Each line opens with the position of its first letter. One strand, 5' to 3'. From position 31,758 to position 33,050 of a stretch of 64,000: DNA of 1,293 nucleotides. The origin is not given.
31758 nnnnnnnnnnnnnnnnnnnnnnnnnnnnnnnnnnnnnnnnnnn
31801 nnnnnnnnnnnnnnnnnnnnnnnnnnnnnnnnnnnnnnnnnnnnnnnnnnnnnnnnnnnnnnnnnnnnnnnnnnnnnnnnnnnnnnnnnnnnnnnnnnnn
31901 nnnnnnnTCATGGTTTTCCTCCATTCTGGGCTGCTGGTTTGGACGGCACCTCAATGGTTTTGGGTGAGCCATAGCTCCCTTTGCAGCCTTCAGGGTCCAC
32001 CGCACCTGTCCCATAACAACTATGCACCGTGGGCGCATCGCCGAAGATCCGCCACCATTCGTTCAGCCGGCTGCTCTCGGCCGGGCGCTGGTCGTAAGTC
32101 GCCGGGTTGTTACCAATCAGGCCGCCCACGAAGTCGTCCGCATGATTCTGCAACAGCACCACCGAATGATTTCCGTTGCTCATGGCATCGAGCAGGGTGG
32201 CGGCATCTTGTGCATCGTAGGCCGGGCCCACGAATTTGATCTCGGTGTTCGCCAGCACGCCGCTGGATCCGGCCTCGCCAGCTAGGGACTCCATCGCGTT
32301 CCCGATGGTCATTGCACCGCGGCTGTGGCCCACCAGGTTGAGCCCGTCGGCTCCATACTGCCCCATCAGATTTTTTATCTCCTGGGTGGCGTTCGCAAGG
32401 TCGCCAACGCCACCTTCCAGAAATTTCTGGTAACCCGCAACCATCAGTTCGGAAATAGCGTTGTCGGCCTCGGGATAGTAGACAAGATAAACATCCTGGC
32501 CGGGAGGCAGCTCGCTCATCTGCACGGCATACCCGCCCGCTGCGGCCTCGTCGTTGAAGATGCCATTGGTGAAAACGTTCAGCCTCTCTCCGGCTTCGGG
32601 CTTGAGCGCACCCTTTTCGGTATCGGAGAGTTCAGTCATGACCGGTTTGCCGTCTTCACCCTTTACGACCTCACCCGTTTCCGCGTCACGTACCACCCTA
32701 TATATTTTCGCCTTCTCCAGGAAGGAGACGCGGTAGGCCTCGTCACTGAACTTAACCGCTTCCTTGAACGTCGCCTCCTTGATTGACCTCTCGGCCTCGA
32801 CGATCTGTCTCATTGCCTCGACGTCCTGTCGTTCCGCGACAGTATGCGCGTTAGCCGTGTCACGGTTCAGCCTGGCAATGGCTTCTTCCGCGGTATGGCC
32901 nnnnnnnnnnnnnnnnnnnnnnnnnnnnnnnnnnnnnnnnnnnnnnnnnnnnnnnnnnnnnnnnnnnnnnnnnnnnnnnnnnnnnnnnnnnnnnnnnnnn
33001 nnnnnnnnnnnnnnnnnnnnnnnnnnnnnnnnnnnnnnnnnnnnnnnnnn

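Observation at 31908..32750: Lipase-fold toxin tip on a short, VENN-less CdiA-like protein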

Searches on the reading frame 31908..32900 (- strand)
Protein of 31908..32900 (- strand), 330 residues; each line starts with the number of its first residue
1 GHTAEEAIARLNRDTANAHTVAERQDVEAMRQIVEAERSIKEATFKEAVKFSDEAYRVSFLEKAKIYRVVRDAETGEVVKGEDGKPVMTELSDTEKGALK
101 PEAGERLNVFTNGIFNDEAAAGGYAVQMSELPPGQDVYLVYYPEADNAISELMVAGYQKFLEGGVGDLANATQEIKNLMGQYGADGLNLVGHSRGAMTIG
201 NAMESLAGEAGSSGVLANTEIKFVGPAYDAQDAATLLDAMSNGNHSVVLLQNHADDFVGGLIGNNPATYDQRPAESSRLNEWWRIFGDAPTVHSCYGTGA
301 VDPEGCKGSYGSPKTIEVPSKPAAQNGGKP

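Call 6: search_protein_families(library=pfam, proteins=[window:31908-32900:-], max_evalue=10)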
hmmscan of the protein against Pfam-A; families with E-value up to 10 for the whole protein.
window:31908-32900:- (330 aa): 2 families
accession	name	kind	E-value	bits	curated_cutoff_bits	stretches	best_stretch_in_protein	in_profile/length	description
PF06028.17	DUF915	-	0.079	12.7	22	1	175-203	93-121/255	Alpha/beta hydrolase of unknown function (DUF915)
PF03413.25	PepSY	-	1.4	9.7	24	1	49-80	26-58/60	Peptidase propeptide and YPEB domain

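Call 7: search_protein_families(library=ncbifam, proteins=[window:31908-32900:-], max_evalue=1)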
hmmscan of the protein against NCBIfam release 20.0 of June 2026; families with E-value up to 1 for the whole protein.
window:31908-32900:- (330 aa): 1 family
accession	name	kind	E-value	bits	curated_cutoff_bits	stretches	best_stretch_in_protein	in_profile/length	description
NF002573.0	PRK02227.1-1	equivalog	0.056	12.8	341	1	22-75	93-145/236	(5-formylfuran-3-yl)methyl phosphate synthase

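Call 8: search_solved_structures(query=window:31908-32900:-, max_evalue=10, show_alignments=2)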
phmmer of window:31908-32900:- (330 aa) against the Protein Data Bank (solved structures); distinct sequences matched with E-value up to 10: 4.
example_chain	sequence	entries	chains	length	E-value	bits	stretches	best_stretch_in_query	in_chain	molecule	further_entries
4psc_A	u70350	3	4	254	0.35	13.4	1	155-211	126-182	Carbohydrate esterase family 5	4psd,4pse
3v05_A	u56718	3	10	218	1.1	11.8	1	16-92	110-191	Superantigen-like Protein | Putative uncharacterized protein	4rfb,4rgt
1bu8_A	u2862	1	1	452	1.1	11.8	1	167-221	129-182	PROTEIN (PANCREATIC LIPASE RELATED PROTEIN 2)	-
5dn6_J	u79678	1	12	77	1.3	11.6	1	178-228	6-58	ATP synthase F0 subcomplex C subunit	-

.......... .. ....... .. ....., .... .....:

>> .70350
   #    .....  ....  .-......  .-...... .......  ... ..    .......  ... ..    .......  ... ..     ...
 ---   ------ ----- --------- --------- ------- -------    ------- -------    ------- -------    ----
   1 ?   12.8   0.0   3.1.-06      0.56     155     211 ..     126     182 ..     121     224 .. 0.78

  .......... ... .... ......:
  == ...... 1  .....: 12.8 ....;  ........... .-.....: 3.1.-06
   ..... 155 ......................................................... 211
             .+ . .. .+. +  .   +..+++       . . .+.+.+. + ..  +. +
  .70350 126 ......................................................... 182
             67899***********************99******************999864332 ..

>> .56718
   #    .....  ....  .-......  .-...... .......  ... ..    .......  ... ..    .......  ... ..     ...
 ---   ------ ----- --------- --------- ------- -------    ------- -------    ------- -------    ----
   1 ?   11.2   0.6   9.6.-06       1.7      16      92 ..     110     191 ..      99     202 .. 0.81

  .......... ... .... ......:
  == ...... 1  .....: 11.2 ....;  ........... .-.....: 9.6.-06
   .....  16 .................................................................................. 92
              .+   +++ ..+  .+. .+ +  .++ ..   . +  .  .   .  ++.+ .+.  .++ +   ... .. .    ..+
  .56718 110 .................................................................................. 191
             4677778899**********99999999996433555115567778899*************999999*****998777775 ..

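Call 9: find_homologous_proteins(query=window:31908-32780:-, max_evalue=0.001)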
Query window:31908-32780:- (290 aa): 82 proteins with E <= 0.001 among 1672 candidates.
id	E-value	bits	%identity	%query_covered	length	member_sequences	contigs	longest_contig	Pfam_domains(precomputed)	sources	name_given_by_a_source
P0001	1.3e-189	647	100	100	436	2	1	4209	-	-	-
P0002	6.0e-150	516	80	100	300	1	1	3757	-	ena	-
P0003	4.1e-146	504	78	100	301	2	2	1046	-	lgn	-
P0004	3.0e-132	458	72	100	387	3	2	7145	-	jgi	jgi:filamentous hemagglutinin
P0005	1.1e-125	437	79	88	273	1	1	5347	-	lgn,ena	-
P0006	5.3e-112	392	78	80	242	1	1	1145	-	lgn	-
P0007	1.9e-108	380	71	83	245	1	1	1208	-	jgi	jgi:filamentous hemagglutinin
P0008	8.5e-107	375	62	97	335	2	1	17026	-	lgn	-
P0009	4.9e-91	323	77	67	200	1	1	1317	-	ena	-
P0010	3.5e-87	311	55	93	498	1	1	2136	-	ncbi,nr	ncbi:MAG: hemagglutinin repeat-containing protein, partial [Methylophilaceae bacterium]|nr:hemagglut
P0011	3.9e-87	310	59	88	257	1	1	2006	-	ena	-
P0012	4.6e-87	310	54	95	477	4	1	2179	-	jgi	-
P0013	6.0e-86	307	55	96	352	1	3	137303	-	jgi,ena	-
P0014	7.1e-86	306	58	88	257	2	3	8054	-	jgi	-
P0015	7.1e-86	306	54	95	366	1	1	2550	-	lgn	-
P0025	7.9e-67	244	47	96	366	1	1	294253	-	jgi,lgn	-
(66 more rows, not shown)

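Call 13: find_encoding_contigs(protein=P0013, flank=8000, max_places=3)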
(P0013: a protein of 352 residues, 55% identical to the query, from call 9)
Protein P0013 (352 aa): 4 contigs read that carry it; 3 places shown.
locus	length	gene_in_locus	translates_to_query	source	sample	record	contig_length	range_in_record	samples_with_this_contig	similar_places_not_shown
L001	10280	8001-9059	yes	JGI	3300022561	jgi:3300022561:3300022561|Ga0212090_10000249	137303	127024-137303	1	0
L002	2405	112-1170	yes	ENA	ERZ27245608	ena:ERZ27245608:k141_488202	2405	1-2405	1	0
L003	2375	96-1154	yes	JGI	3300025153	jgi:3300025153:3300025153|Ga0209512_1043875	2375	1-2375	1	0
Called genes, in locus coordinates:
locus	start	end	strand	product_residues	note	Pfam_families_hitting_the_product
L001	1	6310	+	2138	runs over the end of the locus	PF13018:ESPR, PF05860:TPS, PF13332:Fil_haemagg_2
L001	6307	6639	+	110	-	-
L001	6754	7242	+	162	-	-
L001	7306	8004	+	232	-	PF01797:Y1_Tnp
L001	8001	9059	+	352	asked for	-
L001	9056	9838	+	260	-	-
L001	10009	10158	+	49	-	-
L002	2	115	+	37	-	?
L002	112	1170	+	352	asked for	-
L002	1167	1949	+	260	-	-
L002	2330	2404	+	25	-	?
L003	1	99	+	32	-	?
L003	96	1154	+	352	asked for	-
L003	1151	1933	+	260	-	-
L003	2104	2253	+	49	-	-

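Call 14: find_encoding_contigs(protein=P0025, flank=8000, max_places=2)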
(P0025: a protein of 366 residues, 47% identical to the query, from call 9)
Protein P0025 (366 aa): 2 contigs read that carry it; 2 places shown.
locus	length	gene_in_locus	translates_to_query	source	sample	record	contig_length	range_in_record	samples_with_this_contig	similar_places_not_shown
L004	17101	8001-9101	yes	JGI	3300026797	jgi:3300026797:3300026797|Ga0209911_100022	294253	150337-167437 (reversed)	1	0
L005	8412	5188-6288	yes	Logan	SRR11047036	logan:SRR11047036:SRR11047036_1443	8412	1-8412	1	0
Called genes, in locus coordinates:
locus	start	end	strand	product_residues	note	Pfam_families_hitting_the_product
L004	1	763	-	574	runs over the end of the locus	PF02493:MORN (weak), PF01650:Peptidase_C13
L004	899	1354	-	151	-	PF01575:MaoC_dehydratas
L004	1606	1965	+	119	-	PF03788:LrgA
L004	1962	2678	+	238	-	PF04172:LrgB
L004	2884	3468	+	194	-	PF02190:LON_substr_bdg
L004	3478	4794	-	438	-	PF09335:VTT_dom, PF01569:PAP2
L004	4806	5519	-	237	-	PF02245:Pur_DNA_glyco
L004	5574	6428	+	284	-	PF04072:LCM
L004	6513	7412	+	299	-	-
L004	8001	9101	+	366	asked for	-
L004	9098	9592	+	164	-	-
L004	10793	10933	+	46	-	-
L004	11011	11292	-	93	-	-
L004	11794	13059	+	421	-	PF00171:Aldedh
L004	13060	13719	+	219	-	PF01467:CTP_transf_like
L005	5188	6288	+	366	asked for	-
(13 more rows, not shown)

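Call 20: predict_structure(alignment_id=A1)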
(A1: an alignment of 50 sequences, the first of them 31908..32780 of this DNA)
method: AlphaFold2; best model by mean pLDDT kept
length: 290 residues; sequences in the alignment: 50
mean_pLDDT: 93.2   pTM: 0.92
mean pLDDT of the five models: 93.2, 93.1, 91.8, 91.6, 90.9
residues with pLDDT >= 90: 243; 70-90: 37; 50-70: 8; < 50: 2
segments of 3 or more residues with pLDDT < 50: none
pLDDT, mean of each block of 10 residues (from residue 1): 83 93 97 95 97 95 90 94 96 96 94 93 85 98 97 98 96 97 98 98 98 98 98 96 91 87 86 97 65
secondary structure, 60 per line:
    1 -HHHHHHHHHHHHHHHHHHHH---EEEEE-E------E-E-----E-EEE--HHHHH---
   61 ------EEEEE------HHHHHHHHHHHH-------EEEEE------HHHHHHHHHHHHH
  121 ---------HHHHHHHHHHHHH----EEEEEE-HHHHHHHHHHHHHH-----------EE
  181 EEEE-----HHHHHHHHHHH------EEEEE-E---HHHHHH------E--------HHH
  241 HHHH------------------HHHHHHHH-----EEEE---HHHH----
elements in order: H2-21 E25-29 E48-50 H53-57 E67-71 H78-89 E97-101 H108-120 H130-142 E147-152 H154-167 E179-184 H190-200 E207-211 H217-222 H238-244 H263-270 E276-279 H283-286

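Call 23: fold_search(model_id=the predicted structure, library=pdb)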
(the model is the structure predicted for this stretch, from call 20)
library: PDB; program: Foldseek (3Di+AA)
matches with E <= 10: 817; with E <= 0.001: 0
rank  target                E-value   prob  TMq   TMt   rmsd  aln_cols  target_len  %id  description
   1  1hpl_A                1.5e-03  0.98  0.29  0.20   7.4       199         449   12  HORSE PANCREATIC LIPASE. THE CRYSTAL STRUCTURE AT 2.3 ANGSTROMS RESOLUTION (released 1994-05-31)
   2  3o4g_A                2.9e-03  0.82  0.27  0.15  14.2       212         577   14  Structure and Catalysis of Acylaminoacyl Peptidase (released 2010-11-17)
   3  3o4g_C                4.3e-03  0.69  0.26  0.15  14.4       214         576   14  Structure and Catalysis of Acylaminoacyl Peptidase (released 2010-11-17)
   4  2ppl                  4.6e-03  0.98  0.31  0.21   5.8       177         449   15  Human Pancreatic lipase-related protein 1 (released 2007-06-05)
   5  1eth_A                5.5e-03  0.84  0.33  0.24   8.1       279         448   11  TRIACYLGLYCEROL LIPASE/COLIPASE COMPLEX (released 1996-12-07)
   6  8oim_A                6.9e-03  0.77  0.26  0.25  14.3       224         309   16  Crystal structure of the lipase SpL from Sphingomonas sp. HXN-200 (released 2024-04-03)
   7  3o4i_A                7.8e-03  0.84  0.28  0.16  11.4       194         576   13  Structure and Catalysis of Acylaminoacyl Peptidase (released 2010-11-17)
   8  8jct                  8.3e-03  0.87  0.31  0.43   8.6       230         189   14  Crystal structure of fungal cutinase from Aspergillus fumigatiaffinis (released 2024-05-15)
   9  4oyy_C                8.8e-03  0.90  0.31  0.43   9.3       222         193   11  Humicola insolens cutinase (released 2014-07-30)
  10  5yfe                  9.9e-03  0.28  0.21  0.21  16.7       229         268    9  Enzymatic and structural characterization of the poly (ethylene terephthalate) hydrolase PETase from I. sakaiensis (released 2018-09-26)
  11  7osb_A                1.1e-02  0.41  0.23  0.25  14.3       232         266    9  Crystal Structure of a Double Mutant PETase (S238F/W159H) from Ideonella sakaiensis (released 2021-10-13)
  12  7ym9_A                1.2e-02  0.30  0.19  0.21  16.4       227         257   11  Crystal structure of a PET hydrolase from Cryptosporangium aurantiacum (released 2023-07-12)
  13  7yme_A                1.2e-02  0.20  0.19  0.20  17.2       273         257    9  Crystal structure of a PET hydrolase M9 variant from Cryptosporangium aurantiacum (released 2023-07-12)
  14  8h5j_A                1.6e-02  0.33  0.25  0.27  14.8       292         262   10  Crystal structure of PETase S121E/A180V/P181V/D186H/N233C/S242T/N246D/S282C mutant from Ideonella sakaiensis (released 2023-10-25)
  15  2fx5                  1.6e-02  0.30  0.22  0.24  14.5       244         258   13  Pseudomonas mendocina lipase (released 2006-08-01)
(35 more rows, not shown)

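Call 30: search_protein_families(library=pfam, alignment_id=A1, max_evalue=0.01)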
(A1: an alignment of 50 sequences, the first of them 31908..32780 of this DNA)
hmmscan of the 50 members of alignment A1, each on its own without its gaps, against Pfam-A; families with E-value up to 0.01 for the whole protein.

A. member 1, window:31908-32780:- (290 aa): 0 families

B. families by the number of members that match (of 50 scanned): 3 families
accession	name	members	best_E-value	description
PF13332.12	Fil_haemagg_2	2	3e-05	Hemagglutinin repeat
PF05990.18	DUF900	2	0.0068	Alpha/beta hydrolase of unknown function (DUF900)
PF06028.17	DUF915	1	0.0099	Alpha/beta hydrolase of unknown function (DUF915)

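Call 31: find_related_loci(query=A1, collection=genome_contigs, flank=8000)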
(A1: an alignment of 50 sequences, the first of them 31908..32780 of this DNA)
Query A1 (290 aa) in genome_contigs; peptide patterns used: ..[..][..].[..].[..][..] (x = any residue, [..] = any of these).
203 stretches matched a pattern; 162 encode a relative of the query (tblastn E <= 1e-3); the best 80 are kept; 78 distinct loci.
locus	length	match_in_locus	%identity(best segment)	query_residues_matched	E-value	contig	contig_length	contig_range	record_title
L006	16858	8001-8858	75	1-288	4e-145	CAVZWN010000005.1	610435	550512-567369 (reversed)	MAG: uncultured Gammaproteobacteria bacterium isolate MFD04716.bin.1.293 genome assembly, contig: contig_8543, whole gen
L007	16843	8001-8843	69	1-281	1e-135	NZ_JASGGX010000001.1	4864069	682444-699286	MAG: Propionivibrio sp. isolate 5N011 JMF-2111-06-0005.ont.bin.11_0, whole genome shotgun sequence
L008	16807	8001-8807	57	11-280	6e-99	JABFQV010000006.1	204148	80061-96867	MAG: Methylotenera sp. isolate P-RSF-IL-03 seq_32, whole genome shotgun sequence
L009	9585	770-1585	57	11-286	1e-92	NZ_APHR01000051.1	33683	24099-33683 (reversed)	Methylophaga lonarensis MPL Contig51, whole genome shotgun sequence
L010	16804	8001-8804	54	11-280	4e-92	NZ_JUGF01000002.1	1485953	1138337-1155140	Methylotenera versatilis 7 K370DRAFT_unitig_0_quiver.2_C, whole genome shotgun sequence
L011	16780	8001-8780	52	1-271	6e-86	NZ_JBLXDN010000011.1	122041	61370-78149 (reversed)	MAG: Nitrincola sp. isolate ES20-09 S20maxbin_out.025RE.5K@11, whole genome shotgun sequence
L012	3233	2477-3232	54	1-256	4e-85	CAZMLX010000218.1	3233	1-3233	MAG TPA_asm: uncultured Thiopseudomonas sp. isolate SRP192927_co2_69 genome assembly, contig: NODE_77516_length_3233_cov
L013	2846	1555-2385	49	1-280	4e-82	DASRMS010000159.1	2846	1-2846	MAG TPA_asm: Oscillospiraceae bacterium isolate SMAG_U10222 k141_580641, whole genome shotgun sequence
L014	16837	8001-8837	47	1-282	1e-77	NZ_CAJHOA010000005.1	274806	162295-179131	Denitrificimonas caeni isolate Isolate_2, whole genome shotgun sequence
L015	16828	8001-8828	48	1-281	2e-77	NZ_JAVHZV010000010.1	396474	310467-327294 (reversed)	Pseudomonas sp. G34 Contig_10_667.827, whole genome shotgun sequence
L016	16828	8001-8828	48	1-281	6e-77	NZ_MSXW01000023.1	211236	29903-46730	Pseudomonas sp. PA27(2017) strain PA27 NODE_32_length_211088_cov_97.493446, whole genome shotgun sequence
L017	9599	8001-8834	47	6-285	6e-73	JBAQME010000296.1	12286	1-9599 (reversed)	MAG: Methylotenera sp. isolate MFD12022_ilm_asm_bin7 k127_5765, whole genome shotgun sequence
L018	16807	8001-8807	47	1-267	6e-69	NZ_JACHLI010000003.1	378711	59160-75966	Pseudomonas nitroreducens strain S00179 Ga0436327_03, whole genome shotgun sequence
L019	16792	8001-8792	48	1-259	3e-69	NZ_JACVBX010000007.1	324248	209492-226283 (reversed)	Pseudomonas sp. PDM18 NODE_7_length_324248_cov_26.903767, whole genome shotgun sequence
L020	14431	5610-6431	48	1-270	6e-69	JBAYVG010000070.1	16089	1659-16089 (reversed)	MAG: Rhodocyclaceae bacterium isolate SO_2016_LW3_54 scaffold05162_LW162_2016, whole genome shotgun sequence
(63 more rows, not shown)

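Call 36: search_solved_structures(query=A1, max_evalue=10, show_alignments=3)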
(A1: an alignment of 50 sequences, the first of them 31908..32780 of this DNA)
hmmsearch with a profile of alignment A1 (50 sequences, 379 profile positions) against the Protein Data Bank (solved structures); distinct sequences matched with E-value up to 10: 6.
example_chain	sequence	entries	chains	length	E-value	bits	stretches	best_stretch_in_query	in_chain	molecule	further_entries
4psc_A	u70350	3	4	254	0.00018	23.7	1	211-284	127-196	Carbohydrate esterase family 5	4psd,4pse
8hgv_A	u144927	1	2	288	0.042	15.9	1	228-254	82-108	Monoethylhexylphthalate hydrolase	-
8hgw_A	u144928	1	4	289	0.042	15.8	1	228-254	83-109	Monoalkyl phthalate hydrolase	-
8cy6_D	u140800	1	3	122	0.62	12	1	242-308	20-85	pan-sarbecovirus nanobody 2-65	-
3qzc_A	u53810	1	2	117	0.71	11.8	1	60-148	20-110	Periplasmic protein CpxP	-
3itf_A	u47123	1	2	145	2.5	10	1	60-147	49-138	Periplasmic adaptor protein cpxP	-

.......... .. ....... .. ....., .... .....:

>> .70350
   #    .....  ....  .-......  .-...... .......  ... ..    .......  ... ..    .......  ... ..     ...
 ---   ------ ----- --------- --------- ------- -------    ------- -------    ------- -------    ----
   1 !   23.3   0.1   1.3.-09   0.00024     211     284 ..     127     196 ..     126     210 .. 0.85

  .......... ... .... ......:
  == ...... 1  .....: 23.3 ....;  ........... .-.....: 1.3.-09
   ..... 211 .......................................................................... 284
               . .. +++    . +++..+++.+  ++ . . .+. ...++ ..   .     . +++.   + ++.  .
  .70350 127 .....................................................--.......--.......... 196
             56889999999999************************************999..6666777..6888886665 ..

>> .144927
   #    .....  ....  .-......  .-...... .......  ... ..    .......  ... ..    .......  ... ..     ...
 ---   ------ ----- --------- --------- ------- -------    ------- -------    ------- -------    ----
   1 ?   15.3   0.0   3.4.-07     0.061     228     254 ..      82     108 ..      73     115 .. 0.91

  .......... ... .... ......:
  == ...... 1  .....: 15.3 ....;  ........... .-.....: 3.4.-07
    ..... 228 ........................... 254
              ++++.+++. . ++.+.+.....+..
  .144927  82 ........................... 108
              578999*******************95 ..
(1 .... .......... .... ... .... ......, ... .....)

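Call 69: search_protein_families(library=pfam, proteins=[L001:5300-6310:+], max_evalue=0.01)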
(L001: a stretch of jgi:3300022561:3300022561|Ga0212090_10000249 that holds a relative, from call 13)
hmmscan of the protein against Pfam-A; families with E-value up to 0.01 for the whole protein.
L001:5300-6310:+ (336 aa): 0 families
